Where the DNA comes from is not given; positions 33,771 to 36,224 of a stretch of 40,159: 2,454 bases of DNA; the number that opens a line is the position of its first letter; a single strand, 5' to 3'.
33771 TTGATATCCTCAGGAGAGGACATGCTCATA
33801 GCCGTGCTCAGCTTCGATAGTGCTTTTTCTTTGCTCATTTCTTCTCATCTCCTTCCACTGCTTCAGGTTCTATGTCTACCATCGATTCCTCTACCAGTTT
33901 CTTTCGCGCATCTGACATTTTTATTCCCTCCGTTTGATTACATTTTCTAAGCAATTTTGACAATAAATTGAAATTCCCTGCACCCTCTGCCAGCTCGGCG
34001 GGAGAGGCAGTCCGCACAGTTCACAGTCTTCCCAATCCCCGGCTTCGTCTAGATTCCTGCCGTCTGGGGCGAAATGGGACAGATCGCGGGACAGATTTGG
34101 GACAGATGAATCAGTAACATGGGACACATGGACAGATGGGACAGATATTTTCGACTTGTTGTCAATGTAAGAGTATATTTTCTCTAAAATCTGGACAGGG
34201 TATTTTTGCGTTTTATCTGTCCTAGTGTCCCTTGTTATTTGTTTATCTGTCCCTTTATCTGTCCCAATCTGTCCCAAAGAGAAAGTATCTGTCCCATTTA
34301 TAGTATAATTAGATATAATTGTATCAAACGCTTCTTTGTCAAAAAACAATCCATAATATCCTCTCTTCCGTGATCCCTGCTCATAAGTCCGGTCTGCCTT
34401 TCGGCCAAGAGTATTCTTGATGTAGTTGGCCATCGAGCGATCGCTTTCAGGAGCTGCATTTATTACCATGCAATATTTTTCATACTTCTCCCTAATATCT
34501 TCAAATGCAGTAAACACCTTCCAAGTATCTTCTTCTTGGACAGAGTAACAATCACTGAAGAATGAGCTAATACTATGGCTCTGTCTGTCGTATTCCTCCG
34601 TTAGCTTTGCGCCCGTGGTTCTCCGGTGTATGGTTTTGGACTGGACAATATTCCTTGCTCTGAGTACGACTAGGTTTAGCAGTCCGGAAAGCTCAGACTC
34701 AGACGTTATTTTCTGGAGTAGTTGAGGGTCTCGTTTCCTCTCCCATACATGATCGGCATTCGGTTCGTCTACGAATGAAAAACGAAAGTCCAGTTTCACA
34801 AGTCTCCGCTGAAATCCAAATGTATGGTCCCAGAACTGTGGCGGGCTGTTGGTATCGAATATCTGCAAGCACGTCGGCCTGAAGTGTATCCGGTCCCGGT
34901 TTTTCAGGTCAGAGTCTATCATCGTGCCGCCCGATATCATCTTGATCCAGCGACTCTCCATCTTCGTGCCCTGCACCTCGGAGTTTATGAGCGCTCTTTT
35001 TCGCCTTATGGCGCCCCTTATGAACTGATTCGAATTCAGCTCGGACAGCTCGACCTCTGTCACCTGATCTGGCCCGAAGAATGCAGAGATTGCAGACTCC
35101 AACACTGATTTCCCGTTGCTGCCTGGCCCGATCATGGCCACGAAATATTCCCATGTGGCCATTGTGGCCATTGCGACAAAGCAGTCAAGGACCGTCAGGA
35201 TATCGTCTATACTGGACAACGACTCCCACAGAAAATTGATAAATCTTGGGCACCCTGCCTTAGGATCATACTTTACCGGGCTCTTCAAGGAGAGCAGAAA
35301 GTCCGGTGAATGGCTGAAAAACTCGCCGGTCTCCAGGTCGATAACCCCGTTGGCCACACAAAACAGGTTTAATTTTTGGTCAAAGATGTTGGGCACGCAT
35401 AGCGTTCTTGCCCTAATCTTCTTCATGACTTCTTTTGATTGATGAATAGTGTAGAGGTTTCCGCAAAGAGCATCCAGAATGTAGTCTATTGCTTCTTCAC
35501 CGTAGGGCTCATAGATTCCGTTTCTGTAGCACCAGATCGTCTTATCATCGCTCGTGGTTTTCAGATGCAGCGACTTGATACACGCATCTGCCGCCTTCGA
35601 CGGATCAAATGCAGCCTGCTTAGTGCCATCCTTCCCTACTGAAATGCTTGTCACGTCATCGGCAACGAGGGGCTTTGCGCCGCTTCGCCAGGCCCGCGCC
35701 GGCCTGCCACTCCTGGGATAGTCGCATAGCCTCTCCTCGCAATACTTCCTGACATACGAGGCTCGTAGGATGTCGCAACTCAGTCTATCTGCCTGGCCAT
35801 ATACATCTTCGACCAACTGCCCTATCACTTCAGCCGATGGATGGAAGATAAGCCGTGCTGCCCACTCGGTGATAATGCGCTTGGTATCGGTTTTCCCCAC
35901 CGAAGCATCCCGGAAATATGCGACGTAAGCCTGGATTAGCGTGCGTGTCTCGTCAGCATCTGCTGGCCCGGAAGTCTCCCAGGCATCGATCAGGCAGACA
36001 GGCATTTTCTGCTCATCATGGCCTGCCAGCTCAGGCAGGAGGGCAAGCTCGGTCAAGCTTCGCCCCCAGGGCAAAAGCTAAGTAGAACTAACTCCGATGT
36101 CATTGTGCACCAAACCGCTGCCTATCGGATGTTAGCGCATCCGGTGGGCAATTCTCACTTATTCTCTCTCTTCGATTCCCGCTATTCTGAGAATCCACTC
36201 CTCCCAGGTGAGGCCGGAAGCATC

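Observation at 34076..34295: Iteron-type origin architecture embedded in the coding sequence of the replicative helicase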

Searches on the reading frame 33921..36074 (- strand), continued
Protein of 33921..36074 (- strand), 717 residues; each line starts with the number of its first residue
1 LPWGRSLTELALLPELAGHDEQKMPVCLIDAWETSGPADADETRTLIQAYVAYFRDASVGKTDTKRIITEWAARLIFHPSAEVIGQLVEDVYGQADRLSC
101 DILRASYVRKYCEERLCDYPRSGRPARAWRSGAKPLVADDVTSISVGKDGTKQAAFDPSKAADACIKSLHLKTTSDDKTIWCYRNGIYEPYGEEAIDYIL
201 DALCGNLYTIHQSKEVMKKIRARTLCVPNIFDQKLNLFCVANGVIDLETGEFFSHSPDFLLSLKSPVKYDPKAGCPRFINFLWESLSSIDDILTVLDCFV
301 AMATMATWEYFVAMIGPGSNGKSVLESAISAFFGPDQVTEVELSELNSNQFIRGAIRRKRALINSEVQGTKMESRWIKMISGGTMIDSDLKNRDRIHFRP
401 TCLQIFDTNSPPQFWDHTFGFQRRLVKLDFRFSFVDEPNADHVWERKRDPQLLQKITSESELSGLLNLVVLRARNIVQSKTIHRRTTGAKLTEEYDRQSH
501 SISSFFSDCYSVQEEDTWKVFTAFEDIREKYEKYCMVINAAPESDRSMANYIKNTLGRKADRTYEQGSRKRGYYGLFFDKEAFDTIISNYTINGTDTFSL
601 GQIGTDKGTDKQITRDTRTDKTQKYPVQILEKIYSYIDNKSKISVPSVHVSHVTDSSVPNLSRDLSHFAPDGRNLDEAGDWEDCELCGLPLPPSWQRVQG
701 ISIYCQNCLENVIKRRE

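Call 32: find_related_loci(query=A1, collection=metagenome_contigs, flank=2500)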
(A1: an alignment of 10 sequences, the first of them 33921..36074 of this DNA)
Query A1 (717 aa) in metagenome_contigs; peptide patterns used: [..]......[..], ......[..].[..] (x = any residue, [..] = any of these).
66 stretches matched a pattern; 15 encode a relative of the query (tblastn E <= 1e-3); 15 distinct loci.
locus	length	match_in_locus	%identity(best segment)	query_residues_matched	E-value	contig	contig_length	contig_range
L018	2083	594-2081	63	133-627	0e+0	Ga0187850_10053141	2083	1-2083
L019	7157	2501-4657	45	7-717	0e+0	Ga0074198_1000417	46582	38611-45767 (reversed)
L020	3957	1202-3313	39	3-712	2e-158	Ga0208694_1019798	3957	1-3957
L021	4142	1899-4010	39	3-712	6e-158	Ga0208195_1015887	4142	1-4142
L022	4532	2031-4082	39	23-710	1e-154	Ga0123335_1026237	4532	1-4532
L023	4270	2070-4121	39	23-710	3e-150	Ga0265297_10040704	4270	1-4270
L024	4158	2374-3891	43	140-661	3e-121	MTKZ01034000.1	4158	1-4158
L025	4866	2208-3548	46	140-591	3e-120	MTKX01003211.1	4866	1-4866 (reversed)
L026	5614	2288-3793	43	136-649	5e-119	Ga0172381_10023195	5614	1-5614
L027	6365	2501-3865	46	136-595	8e-117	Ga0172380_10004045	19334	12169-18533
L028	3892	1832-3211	44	136-600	1e-117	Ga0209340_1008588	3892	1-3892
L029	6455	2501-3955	38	114-593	5e-98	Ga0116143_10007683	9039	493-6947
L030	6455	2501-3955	38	114-593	5e-98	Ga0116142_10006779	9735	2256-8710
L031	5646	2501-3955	38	114-593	4e-98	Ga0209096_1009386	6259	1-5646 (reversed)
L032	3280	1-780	43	336-600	1e-58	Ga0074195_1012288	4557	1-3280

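Call 33: find_related_loci(query=A1, collection=genome_contigs, flank=2500)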
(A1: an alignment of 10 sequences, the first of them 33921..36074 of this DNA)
Query A1 (717 aa) in genome_contigs; peptide patterns used: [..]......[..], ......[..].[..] (x = any residue, [..] = any of these).
31 stretches matched a pattern; 1 encode a relative of the query (tblastn E <= 1e-3); 1 distinct loci.
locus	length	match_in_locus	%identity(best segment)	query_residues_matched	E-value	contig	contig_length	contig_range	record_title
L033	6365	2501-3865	46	136-595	1e-117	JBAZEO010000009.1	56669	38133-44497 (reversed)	MAG: Dehalococcoidia bacterium isolate SO_2017_LW3_128 NODE_1137_length_56669_cov_8.033179_LW162_2017, whole genome shot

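Call 41: search_solved_structures(query=A1, max_evalue=0.01, show_alignments=0)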
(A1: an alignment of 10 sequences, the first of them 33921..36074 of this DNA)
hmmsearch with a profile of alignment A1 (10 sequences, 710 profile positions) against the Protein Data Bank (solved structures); distinct sequences matched with E-value up to 0.01: 4.
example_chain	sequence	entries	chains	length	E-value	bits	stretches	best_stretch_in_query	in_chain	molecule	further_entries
7ola_A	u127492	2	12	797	7e-13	51.1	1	136-428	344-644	DNA primase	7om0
8iqh_A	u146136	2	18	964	1.6e-07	33.5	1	219-447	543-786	Putative primase C962R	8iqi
9ivf_A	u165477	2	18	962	7.8e-07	31.2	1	219-447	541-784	Putative primase C962R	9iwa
8wvz_A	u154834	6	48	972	8e-07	31.1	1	219-447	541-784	Putative primase C962R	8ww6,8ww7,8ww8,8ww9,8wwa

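Call 56: predict_structure(alignment_id=A2)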
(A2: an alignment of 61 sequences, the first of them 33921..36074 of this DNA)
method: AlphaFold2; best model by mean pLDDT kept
length: 717 residues; sequences in the alignment: 61
mean_pLDDT: 85.6   pTM: 0.73
mean pLDDT of the five models: 85.6, 84.9, 84.7, 84.4, 83.7
residues with pLDDT >= 90: 512; 70-90: 93; 50-70: 25; < 50: 87
segments of 3 or more residues with pLDDT < 50: 1-22, 118-130, 595-622, 645-665
pLDDT, mean of each block of 10 residues (from residue 1): 34 40 68 87 93 87 93 93 97 85 75 53 40 81 94 96 96 94 96 94 92 98 94 97 98 97 98 98 93 97 96 94 98 97 93 95 91 95 95 93 95 93 95 95 93 98 98 94 91 94 97 86 97 94 96 96 94 96 91 49 39 38 69 85 46 34 55 82 89 94 95 86
secondary structure, 60 per line:
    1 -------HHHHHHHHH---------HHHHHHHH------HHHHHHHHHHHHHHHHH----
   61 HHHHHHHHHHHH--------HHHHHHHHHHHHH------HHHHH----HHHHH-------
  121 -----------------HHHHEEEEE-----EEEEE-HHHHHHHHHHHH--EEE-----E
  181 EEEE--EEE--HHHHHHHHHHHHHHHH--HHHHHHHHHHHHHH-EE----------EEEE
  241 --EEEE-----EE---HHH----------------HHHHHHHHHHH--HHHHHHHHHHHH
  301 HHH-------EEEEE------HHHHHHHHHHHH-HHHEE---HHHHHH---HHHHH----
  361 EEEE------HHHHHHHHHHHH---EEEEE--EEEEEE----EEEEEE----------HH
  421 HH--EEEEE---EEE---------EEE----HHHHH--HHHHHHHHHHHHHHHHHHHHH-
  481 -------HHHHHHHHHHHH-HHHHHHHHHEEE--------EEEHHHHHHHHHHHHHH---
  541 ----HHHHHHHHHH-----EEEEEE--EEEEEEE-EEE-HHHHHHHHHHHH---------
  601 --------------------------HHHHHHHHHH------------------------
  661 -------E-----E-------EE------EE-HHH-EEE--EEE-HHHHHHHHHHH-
elements in order (helices of 4 or more, strands of 3 or more residues): H8-16 H26-33 H40-56 H61-72 H81-93 H100-104 H109-113 H138-141 E142-146 E152-156 H158-169 E172-174 E180-184 E187-189 H192-207 H210-223 E237-240 E243-246 H276-286 H289-303 E311-315 H322-333 H343-348 H352-356 E361-364 H371-382 E386-390 E393-398 E403-408 H419-422 E425-429 E433-435 E445-447 H452-456 H459-479 H488-499 H501-509 E510-512 E521-523 H524-537 H545-554 E560-565 E568-574 E576-578 H580-591 H627-636 E697-699 E702-704 H706-716

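Call 59: fold_search(model_id=the predicted structure, library=pdb)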
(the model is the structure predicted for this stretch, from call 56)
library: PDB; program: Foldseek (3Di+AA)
matches with E <= 10: 669; with E <= 0.001: 156
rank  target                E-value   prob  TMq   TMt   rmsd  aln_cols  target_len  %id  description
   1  8iqi_A                1.6e-17  1.00  0.39  0.32  26.2       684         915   12  Structure of Full-Length AsfvPrimPol in Complex-Form (released 2023-07-26)
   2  7ola_C                1.2e-16  1.00  0.42  0.67   7.5       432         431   19  Structure of Primase-Helicase in SaPI5 (released 2022-07-13)
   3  8wh3_A                4.1e-16  1.00  0.38  0.56  11.3       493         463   17  MPOX E5 hexamer apo form (released 2024-09-25)
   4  8iqi_C                4.3e-16  1.00  0.36  0.29  27.2       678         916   13  Structure of Full-Length AsfvPrimPol in Complex-Form (released 2023-07-26)
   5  7om0_A                7.2e-16  1.00  0.42  0.66   7.3       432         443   19  Structure of Primase-Helicase in SaPI5 (released 2022-07-13)
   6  7ola_A                8.0e-16  1.00  0.41  0.64   8.2       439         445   18  Structure of Primase-Helicase in SaPI5 (released 2022-07-13)
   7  8wgy_E                8.4e-16  1.00  0.41  0.38  10.3       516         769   16  MPOX E5 hexamer AMP-PNP and ssDNA bound form with clear primase domain (released 2024-10-16)
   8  7om0_D                1.0e-15  1.00  0.42  0.66   8.0       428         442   18  Structure of Primase-Helicase in SaPI5 (released 2022-07-13)
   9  8wh0_D                1.5e-15  1.00  0.38  0.58   9.3       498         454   16  MPOX E5 hexamer ssDNA and AMP-PNP bound conformation (released 2024-10-09)
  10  8wwa_C                2.0e-15  1.00  0.35  0.30  25.5       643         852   12  Structure of AMPPNP-Form AsfvPrimPol Hexamer (released 2025-04-30)
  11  9ivf_A                2.5e-15  1.00  0.38  0.42  23.3       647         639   12  Structure of Full-Length AsfvPrimPol with polyT DNA (released 2025-12-24)
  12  8iqi_B                3.0e-15  1.00  0.37  0.30  25.9       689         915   13  Structure of Full-Length AsfvPrimPol in Complex-Form (released 2023-07-26)
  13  9ivf_B                3.7e-15  1.00  0.36  0.39  22.6       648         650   12  Structure of Full-Length AsfvPrimPol with polyT DNA (released 2025-12-24)
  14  8ww6_E                3.7e-15  1.00  0.35  0.38  23.9       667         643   13  Structure of ATP-rs-Form AsfvPrimPol Hexamer (released 2025-04-30)
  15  8ww7_H                4.3e-15  1.00  0.36  0.30  26.6       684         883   12  Structure of AMPPNP-Form AsfvPrimPol Dodecamer (released 2025-04-30)
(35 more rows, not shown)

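Call 63: search_protein_families(library=ncbifam, proteins=[window:33921-36074:-], max_evalue=0.01)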
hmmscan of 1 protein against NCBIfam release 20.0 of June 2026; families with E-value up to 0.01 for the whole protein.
window:33921-36074:- (717 aa): 3 families
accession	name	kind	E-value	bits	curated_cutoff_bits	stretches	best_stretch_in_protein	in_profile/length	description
TIGR01613.1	primase_Cterm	subfamily_domain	1.1e-34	119.8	108.7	1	238-536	3-292/304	phage/plasmid primase, P4 family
NF011296.0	PRK14709.1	subfamily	1.6e-18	66.7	613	1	219-577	113-458/469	hypothetical protein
NF005477.0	PRK07078.1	subfamily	8.6e-08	30.8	1014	1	226-533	408-708/759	hypothetical protein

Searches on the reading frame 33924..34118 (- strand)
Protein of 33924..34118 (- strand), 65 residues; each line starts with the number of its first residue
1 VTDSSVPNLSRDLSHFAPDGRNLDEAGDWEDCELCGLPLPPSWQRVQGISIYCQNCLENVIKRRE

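Call 78: search_protein_families(library=pfam, proteins=[window:33924-34118:-], max_evalue=10)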
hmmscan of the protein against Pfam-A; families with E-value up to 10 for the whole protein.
window:33924-34118:- (65 aa): 0 families

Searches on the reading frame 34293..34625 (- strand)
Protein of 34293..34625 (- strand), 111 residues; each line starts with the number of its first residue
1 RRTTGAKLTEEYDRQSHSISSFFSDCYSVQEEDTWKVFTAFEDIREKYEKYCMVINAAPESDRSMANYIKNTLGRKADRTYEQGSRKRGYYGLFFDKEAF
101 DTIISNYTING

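Call 62: search_solved_structures(query=A3, max_evalue=10, show_alignments=2)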
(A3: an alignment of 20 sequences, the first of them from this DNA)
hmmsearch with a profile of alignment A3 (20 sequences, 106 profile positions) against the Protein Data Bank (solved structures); distinct sequences matched with E-value up to 10: 6.
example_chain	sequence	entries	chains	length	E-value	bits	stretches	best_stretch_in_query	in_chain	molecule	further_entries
8zjr_M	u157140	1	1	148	5.2e-05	26.6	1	22-90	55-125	DNA-binding protein RFX5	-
1dp7_P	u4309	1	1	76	0.00018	24.9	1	22-92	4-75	MHC CLASS II TRANSCRIPTION FACTOR HRFX1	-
7ola_A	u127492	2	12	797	0.23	14.9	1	6-78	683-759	DNA primase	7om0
3mlg_A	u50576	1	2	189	0.28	14.6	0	32-61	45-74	2X chimera of Helicobacter pylori protein HP0242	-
21gi_A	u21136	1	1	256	0.39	14.2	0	32-64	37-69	A designed protein Three-twist Knot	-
7mq8_LP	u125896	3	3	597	2.9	11.4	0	24-53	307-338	U3 small nucleolar RNA-associated protein 6 homolog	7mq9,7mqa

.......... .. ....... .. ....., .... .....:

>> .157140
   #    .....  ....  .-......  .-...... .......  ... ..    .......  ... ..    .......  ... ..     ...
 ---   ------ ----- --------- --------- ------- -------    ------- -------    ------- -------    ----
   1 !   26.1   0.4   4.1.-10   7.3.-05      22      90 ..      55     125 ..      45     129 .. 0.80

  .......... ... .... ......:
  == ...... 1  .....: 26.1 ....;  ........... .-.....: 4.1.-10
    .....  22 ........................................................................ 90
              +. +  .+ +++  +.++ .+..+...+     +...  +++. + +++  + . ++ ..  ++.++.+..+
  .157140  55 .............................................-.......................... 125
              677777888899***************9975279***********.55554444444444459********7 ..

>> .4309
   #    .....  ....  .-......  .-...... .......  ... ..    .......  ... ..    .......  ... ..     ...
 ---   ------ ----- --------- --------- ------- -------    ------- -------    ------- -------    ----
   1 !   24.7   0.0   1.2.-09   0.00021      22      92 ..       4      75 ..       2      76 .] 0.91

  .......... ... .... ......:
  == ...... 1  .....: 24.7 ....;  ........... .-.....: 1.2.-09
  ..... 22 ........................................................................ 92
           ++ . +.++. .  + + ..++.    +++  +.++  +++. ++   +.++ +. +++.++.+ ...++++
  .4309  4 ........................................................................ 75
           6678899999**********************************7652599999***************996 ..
